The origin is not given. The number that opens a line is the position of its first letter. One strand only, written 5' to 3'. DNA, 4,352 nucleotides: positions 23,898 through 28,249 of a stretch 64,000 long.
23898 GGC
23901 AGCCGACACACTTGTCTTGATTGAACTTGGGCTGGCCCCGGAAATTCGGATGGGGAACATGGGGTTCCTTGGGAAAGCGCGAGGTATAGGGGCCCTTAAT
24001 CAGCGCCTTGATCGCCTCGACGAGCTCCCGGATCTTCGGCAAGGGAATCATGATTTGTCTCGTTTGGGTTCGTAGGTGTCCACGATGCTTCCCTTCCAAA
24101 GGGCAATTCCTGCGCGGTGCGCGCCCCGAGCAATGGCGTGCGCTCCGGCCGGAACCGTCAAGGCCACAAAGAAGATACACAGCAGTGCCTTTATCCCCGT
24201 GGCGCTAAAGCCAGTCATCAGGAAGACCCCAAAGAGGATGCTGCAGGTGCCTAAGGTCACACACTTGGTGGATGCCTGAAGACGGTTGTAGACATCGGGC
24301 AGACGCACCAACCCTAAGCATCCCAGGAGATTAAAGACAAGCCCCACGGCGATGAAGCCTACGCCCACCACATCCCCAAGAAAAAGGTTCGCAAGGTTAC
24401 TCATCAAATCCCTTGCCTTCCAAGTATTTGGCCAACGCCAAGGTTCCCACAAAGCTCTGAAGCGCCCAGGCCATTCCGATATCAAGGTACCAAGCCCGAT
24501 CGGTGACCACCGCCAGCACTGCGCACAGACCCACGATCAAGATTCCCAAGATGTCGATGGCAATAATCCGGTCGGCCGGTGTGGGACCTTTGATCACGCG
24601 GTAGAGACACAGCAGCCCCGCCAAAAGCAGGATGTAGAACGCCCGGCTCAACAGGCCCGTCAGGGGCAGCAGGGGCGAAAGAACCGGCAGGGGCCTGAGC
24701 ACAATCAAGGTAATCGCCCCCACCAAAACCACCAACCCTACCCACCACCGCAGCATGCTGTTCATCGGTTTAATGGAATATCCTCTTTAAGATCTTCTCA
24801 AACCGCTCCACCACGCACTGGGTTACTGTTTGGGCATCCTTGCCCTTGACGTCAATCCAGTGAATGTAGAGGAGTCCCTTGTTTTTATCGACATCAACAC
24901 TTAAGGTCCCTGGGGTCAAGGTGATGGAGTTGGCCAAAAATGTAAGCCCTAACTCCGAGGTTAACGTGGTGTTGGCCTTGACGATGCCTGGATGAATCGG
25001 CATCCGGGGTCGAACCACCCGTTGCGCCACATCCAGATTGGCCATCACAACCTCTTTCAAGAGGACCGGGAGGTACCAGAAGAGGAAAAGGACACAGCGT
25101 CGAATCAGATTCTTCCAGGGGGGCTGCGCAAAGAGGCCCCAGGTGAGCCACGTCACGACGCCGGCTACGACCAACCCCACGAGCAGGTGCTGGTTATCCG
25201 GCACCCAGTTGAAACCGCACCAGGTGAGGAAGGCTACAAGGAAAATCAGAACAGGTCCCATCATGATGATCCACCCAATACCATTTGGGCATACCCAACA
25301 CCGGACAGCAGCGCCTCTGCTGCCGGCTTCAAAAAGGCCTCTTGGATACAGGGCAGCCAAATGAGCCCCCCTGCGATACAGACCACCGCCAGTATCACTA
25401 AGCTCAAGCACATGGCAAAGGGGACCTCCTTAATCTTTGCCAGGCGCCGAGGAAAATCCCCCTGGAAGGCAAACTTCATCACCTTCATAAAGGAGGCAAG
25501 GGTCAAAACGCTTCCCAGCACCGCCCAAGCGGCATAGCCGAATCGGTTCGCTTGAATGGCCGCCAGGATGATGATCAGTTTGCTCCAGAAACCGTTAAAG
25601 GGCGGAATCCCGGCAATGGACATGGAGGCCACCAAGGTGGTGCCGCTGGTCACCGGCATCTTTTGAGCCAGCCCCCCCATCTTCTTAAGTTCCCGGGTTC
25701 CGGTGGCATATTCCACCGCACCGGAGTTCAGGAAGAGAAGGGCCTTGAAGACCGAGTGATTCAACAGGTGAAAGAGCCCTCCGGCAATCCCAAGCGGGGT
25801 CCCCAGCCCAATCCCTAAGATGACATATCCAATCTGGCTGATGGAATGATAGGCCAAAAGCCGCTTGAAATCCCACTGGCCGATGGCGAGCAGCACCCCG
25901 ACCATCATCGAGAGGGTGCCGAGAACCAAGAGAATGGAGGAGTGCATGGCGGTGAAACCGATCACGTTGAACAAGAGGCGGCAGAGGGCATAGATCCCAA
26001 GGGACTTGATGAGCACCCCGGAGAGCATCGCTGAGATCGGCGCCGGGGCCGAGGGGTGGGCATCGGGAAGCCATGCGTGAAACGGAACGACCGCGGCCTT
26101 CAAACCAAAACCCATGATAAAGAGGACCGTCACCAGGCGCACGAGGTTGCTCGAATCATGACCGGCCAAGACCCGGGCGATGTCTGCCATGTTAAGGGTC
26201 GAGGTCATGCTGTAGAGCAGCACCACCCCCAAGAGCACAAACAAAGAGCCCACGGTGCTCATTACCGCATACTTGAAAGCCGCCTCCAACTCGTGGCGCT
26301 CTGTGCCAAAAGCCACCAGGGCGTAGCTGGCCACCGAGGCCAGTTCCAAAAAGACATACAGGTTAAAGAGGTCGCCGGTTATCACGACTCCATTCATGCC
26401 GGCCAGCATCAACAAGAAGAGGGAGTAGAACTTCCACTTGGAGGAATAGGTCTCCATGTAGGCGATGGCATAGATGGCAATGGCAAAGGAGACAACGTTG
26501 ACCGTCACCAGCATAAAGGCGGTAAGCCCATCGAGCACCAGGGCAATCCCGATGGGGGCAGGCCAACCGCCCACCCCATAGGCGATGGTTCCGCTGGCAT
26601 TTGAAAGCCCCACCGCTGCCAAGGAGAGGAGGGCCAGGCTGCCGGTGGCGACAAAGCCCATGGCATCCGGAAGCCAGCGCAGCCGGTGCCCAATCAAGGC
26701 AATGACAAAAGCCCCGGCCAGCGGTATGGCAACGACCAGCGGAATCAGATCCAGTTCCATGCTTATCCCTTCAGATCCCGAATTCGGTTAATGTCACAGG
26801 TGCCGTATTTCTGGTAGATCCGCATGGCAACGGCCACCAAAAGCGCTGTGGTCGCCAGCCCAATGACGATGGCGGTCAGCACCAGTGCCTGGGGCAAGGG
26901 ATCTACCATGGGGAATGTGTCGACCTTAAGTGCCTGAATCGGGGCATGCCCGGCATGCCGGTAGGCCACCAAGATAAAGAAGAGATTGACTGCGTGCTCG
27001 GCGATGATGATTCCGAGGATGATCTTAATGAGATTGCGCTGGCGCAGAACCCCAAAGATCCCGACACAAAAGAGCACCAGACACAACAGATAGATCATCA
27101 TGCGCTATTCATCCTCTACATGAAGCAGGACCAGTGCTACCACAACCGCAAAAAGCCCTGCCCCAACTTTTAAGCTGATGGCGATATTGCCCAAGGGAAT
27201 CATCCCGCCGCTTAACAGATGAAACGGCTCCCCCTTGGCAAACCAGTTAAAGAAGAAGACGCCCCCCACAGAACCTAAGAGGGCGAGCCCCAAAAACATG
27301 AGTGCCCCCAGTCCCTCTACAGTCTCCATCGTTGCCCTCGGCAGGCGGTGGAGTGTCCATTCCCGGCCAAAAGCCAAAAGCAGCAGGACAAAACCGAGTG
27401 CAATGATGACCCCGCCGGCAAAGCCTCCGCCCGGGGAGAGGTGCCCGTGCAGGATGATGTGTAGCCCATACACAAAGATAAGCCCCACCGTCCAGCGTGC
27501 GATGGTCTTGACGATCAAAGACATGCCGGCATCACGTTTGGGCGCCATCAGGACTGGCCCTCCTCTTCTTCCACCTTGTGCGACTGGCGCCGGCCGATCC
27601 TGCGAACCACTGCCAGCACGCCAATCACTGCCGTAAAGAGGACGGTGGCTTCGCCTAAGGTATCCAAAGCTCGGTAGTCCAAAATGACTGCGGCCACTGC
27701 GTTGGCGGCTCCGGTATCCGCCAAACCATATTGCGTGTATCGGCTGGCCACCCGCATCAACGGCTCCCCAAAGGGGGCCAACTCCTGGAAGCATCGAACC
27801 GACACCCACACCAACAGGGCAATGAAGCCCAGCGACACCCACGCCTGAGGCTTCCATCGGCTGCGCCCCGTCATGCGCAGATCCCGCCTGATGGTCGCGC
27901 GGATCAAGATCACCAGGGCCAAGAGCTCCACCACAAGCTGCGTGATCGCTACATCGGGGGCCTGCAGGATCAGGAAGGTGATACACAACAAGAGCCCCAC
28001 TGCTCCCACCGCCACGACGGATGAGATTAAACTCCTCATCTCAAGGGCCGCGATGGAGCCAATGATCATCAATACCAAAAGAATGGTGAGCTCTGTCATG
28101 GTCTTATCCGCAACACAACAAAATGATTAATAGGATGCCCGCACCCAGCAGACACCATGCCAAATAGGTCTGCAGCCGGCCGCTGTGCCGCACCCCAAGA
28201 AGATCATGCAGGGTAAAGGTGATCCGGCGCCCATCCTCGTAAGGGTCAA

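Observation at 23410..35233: Group-4 membrane-bound [NiFe] hydrogenase fused to a complete Mrp antiporter and preceded by AsrA/AsrB-like NAD(P)H module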

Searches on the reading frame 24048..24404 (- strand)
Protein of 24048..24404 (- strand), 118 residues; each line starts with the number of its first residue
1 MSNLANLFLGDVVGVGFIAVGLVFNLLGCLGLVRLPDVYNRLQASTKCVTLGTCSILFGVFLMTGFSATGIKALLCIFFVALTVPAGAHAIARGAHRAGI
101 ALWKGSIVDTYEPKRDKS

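Call 5: search_protein_families(library=pfam, proteins=[window:24048-24404:-], max_evalue=0.01)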
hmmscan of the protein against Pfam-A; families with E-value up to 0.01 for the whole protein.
window:24048-24404:- (118 aa): 1 family
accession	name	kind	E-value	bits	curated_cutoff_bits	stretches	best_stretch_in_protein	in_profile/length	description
PF03334.19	PhaG_MnhG_YufB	-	4.8e-24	84.8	23.4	1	17-96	1-80/80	Na+/H+ antiporter subunit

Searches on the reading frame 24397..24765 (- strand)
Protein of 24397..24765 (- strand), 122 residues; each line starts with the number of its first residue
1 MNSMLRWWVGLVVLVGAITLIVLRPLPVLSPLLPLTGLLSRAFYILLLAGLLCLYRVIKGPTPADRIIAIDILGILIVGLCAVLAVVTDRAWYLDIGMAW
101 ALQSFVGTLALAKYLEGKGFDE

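Call 5: search_protein_families(library=pfam, proteins=[window:24397-24765:-], max_evalue=0.01)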
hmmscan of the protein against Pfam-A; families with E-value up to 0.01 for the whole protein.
window:24397-24765:- (122 aa): 1 family
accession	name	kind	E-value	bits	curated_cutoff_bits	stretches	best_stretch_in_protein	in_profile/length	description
PF04066.18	MrpF_PhaF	-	1.3e-17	64.4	23.3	1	64-116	1-53/53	Multiple resistance and pH regulation protein F (MrpF / PhaF)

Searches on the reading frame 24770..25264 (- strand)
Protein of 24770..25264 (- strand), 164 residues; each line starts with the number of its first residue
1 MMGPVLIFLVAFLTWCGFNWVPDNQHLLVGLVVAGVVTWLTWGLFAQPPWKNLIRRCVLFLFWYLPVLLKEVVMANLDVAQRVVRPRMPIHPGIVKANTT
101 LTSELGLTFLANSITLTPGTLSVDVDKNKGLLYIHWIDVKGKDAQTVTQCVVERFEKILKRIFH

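Call 5: search_protein_families(library=pfam, proteins=[window:24770-25264:-], max_evalue=0.01)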
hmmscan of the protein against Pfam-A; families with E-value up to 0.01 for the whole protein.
window:24770-25264:- (164 aa): 1 family
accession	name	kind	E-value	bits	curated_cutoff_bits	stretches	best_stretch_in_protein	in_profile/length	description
PF01899.21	MNHE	-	1.1e-41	142.5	27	1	9-162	2-145/145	Na+/H+ ion antiporter subunit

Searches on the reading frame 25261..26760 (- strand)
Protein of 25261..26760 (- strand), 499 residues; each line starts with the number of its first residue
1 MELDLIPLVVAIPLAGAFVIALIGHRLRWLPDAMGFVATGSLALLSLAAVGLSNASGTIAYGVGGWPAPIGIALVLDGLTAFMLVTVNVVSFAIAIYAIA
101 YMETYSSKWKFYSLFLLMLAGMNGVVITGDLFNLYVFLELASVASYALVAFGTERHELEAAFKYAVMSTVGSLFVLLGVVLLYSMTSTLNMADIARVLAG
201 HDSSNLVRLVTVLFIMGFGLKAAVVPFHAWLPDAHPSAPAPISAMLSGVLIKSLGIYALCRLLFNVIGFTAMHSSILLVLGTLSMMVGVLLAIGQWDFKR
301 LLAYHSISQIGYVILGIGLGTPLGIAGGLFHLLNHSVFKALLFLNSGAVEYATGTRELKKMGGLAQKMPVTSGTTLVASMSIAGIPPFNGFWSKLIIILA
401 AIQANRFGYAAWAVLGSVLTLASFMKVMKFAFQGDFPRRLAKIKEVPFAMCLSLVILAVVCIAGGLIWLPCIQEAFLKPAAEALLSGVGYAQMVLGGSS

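Call 5: search_protein_families(library=pfam, proteins=[window:25261-26760:-], max_evalue=0.01)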
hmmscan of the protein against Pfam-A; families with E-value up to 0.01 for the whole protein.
window:25261-26760:- (499 aa): 3 families
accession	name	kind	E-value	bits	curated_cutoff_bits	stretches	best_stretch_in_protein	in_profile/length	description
PF00361.26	Proton_antipo_M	-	1.4e-70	238.3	21.5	1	129-420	2-294/294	NADH:quinone oxidoreductase/Mrp antiporter, TM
PF00662.26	Proton_antipo_N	-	9.6e-10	38.7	24.5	1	70-112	9-51/51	NADH-Ubiquinone oxidoreductase (complex I), chain 5 N-terminus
PF10125.14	NADHdeh_related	-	1.3e-09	38.2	27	1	122-230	81-184/218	NADH dehydrogenase I, subunit N related protein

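Call 53: search_solved_structures(query=window:25261-26760:-, max_evalue=1e-30)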
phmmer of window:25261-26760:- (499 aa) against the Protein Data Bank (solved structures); distinct sequences matched with E-value up to 1e-30: 49.
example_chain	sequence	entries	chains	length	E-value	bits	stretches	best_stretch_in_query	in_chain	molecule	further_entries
6cfw_H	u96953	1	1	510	7.1e-84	285.7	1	6-497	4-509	Monovalent cation/H+ antiporter subunit D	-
7qru_D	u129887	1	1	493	9.8e-83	281.9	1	7-475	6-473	Na+/H+ antiporter subunit D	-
6u8y_H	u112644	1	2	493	1.4e-71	245.2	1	7-464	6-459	NADH dehydrogenase subunit N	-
6z16_D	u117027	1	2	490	1.8e-68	234.9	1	5-465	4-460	Multisubunit Na+/H+ antiporter, D subunit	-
7d3u_D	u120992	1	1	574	6.5e-67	229.8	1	6-435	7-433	Monovalent Na+/H+ antiporter subunit D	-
6u8y_X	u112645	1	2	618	1.3e-53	185.9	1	6-466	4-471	NADH dehydrogenase subunit M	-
6hum_F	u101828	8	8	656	2.1e-53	185.3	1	26-478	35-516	NADH dehydrogenase subunit 5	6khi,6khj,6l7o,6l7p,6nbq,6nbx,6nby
4he8_L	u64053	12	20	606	7.6e-53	183.4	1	10-481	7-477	NADH-quinone oxidoreductase subunit 12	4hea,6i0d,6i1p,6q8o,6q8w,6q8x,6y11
7qru_A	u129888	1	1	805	5.8e-50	173.9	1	51-485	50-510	Na+/H+ antiporter subunit A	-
6z16_A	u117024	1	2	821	3.5e-47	164.7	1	73-488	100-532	Multisubunit Na+/H+ antiporter, A subunit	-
7eu3_F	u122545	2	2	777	4e-44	154.6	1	36-411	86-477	NAD(P)H-quinone oxidoreductase subunit F | NADH-plastoquinone oxidoreductase subunit 5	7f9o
9grx_F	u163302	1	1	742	1.9e-43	152.4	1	71-434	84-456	NAD(P)H-quinone oxidoreductase subunit 5, chloroplastic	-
8e9g_L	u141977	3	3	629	2.7e-43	151.9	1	8-471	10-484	NADH-quinone oxidoreductase, L subunit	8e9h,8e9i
7z0s_C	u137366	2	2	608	9.8e-43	150.1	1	35-475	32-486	Formate hydrogenlyase subunit 3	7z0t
7z7r_L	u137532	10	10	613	5.1e-42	147.7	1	4-473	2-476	NADH dehydrogenase subunit L | NADH-quinone oxidoreductase subunit L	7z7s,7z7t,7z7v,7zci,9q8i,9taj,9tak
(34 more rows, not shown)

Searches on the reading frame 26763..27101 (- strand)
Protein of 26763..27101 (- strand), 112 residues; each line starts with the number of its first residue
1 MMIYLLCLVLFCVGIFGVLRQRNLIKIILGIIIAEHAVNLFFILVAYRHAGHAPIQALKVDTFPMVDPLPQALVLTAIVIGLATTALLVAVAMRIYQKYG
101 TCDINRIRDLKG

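Call 5: search_protein_families(library=pfam, proteins=[window:26763-27101:-], max_evalue=0.01)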
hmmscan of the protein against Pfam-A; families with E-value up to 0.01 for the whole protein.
window:26763-27101:- (112 aa): 1 family
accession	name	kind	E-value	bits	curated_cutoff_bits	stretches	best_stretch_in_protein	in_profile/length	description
PF00420.29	Oxidored_q2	-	1.5e-28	98.8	26.1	1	2-111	1-94/95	NADH-ubiquinone/plastoquinone oxidoreductase chain 4L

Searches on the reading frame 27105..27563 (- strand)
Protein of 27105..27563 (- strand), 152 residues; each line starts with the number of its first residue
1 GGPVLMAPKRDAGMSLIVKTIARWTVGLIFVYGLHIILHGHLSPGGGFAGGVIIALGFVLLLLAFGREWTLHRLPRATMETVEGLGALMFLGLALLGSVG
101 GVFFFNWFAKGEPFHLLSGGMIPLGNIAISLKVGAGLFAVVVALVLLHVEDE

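Call 4: search_protein_families(library=pfam, proteins=[window:27105-27563:-], max_evalue=0.01)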
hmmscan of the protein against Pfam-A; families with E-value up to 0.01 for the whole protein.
window:27105-27563:- (152 aa): 1 family
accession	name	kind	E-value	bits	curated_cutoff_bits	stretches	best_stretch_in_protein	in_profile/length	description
PF04039.18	MnhB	-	9.3e-26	91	22.5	1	17-137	1-125/127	Domain related to MnhB subunit of Na+/H+ antiporter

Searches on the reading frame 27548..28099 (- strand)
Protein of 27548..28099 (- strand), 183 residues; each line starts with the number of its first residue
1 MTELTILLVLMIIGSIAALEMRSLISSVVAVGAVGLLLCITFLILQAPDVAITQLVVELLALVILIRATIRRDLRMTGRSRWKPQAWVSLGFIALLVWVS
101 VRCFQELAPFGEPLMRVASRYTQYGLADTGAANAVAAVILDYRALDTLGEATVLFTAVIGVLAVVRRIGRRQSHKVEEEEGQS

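Call 4: search_protein_families(library=pfam, proteins=[window:27548-28099:-], max_evalue=0.01)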
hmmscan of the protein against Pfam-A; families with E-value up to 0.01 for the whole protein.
window:27548-28099:- (183 aa): 3 families
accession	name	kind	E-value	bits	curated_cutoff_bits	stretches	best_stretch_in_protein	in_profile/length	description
PF13244.11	MbhD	-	1.9e-15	57.2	27.2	1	9-68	1-61/67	MBH, subunit D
PF20501.3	MbhE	-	2e-08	34.6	27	1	116-168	32-84/98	MBH, subunit E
PF00499.25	Oxidored_q3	-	0.0078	16.4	33.2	0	15-162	2-144/146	NADH-ubiquinone/plastoquinone oxidoreductase chain 6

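Call 67: search_protein_families(library=ncbifam, proteins=[window:27548-28099:-], max_evalue=0.00001)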
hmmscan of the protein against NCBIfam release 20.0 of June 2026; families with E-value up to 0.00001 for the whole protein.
window:27548-28099:- (183 aa): 14 families
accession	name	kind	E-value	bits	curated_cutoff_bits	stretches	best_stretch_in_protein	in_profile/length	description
NF009290.0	PRK12650.1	equivalog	1.8e-25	89.1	980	1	6-177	607-775/966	DUF4040 family protein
NF009287.0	PRK12647.1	equivalog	2.5e-24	85.8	937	1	6-174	603-768/773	putative monovalent cation/H+ antiporter subunit A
NF009161.0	PRK12507.1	equivalog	3.5e-24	85.6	272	1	4-179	12-189/336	putative monovalent cation/H+ antiporter subunit B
NF009159.0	PRK12504.1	equivalog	6.1e-23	81.6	141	1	6-167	9-174/178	DUF4040 domain-containing protein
NF009285.0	PRK12645.1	equivalog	9.4e-22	77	1028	1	5-175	632-800/804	Na+/H+ antiporter subunit A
NF009288.0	PRK12648.1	equivalog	1.7e-21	76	1104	1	5-175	611-783/954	monovalent cation/H+ antiporter subunit A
TIGR00940.1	2a6301s01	subfamily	5.9e-20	71.2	920.45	1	5-166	625-784/793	monovalent cation:proton antiporter subunit A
NF009284.0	PRK12644.1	equivalog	8.7e-20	70.4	962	1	6-179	604-775/975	Na+/H+ antiporter subunit A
NF009289.0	PRK12649.1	equivalog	1.1e-19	70.3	1117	1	5-168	622-785/789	putative monovalent cation/H+ antiporter subunit A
NF009286.0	PRK12646.1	equivalog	1.8e-18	66.5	1063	1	6-173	632-796/800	DUF4040 family protein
NF009217.0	PRK12567.1-1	equivalog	2.9e-14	53.1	268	1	107-177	27-97/238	putative monovalent cation/H+ antiporter subunit B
NF006242.0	PRK08378.1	subfamily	1.9e-10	41.1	98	1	5-57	9-61/85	hypothetical protein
NF004923.0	PRK06280.1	equivalog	2e-08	34.4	80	1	6-76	7-77/79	hypothetical protein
NF004172.0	PRK05640.1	equivalog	4e-07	30.3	156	0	5-67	4-66/152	putative monovalent cation/H+ antiporter subunit B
